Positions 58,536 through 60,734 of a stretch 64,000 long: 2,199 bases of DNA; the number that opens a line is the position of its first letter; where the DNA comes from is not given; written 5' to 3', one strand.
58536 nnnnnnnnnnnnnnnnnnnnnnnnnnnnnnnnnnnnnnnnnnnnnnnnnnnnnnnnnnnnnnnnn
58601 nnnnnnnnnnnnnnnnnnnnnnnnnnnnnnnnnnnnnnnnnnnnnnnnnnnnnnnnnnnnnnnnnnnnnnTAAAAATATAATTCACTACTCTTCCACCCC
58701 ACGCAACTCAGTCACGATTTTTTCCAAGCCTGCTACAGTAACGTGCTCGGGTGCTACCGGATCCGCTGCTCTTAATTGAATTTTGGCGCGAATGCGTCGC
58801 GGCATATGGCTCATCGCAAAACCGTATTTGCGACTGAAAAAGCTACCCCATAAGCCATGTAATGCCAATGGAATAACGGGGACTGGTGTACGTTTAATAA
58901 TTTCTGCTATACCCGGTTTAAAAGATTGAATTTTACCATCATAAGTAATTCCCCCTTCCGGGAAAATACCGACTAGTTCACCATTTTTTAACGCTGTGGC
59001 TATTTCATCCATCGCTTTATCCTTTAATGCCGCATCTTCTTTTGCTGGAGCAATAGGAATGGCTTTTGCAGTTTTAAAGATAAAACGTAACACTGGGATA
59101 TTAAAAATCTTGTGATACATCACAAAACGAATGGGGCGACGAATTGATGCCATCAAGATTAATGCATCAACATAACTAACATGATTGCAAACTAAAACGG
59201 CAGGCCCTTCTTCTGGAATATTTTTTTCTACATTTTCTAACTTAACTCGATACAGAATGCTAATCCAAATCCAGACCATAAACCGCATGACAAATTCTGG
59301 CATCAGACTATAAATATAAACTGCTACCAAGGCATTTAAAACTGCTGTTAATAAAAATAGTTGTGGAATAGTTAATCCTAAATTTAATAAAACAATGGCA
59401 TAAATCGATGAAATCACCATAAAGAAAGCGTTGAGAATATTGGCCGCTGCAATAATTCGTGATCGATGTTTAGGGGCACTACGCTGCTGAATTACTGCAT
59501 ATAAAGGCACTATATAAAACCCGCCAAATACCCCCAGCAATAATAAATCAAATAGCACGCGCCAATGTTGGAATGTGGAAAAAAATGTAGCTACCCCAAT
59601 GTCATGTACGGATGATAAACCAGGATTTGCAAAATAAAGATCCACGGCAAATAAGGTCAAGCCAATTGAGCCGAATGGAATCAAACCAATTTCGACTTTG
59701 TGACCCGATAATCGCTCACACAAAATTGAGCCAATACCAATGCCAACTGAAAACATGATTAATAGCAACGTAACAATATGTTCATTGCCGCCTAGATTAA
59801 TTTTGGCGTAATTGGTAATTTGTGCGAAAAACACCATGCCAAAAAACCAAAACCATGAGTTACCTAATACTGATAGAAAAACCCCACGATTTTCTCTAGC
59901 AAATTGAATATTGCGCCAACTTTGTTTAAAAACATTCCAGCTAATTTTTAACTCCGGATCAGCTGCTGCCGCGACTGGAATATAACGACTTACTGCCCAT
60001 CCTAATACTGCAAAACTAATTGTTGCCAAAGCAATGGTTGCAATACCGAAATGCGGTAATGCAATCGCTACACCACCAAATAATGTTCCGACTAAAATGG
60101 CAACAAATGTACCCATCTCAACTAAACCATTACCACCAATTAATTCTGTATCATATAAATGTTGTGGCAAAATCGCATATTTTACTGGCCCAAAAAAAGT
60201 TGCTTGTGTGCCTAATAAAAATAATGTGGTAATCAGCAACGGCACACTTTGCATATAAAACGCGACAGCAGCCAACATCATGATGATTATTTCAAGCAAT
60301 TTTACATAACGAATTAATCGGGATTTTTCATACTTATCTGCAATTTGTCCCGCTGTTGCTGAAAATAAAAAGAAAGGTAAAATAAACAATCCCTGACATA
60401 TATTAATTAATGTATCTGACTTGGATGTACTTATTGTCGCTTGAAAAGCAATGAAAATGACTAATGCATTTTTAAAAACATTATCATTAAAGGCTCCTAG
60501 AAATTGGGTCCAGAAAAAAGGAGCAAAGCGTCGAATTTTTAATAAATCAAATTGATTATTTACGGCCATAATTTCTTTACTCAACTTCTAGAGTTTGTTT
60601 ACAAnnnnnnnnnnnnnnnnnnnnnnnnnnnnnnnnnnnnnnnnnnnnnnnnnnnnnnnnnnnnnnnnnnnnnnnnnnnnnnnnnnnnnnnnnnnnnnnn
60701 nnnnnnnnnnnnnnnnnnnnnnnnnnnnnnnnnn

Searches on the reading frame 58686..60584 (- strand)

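Call 63: search_protein_families(library=pfam, proteins=[window:58686-60584:-], max_evalue=0.01)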
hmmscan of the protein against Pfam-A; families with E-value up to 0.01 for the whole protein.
window:58686-60584:- (632 aa): 4 families
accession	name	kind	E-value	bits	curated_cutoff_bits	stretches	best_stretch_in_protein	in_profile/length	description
PF01553.26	Acyltransferase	-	3e-29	101.9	23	1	453-575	7-131/132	Acyltransferase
PF07690.21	MFS_1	-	2.2e-15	56.9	33.4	2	26-334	4-311/347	Major Facilitator Superfamily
PF05977.19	MFS_3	-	6.2e-13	48.5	27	1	52-319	39-304/524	Transmembrane secretion effector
PF03279.18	Lip_A_acyltrans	-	0.0048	16.6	22.3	1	393-572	51-236/295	Bacterial lipid A biosynthesis acyltransferase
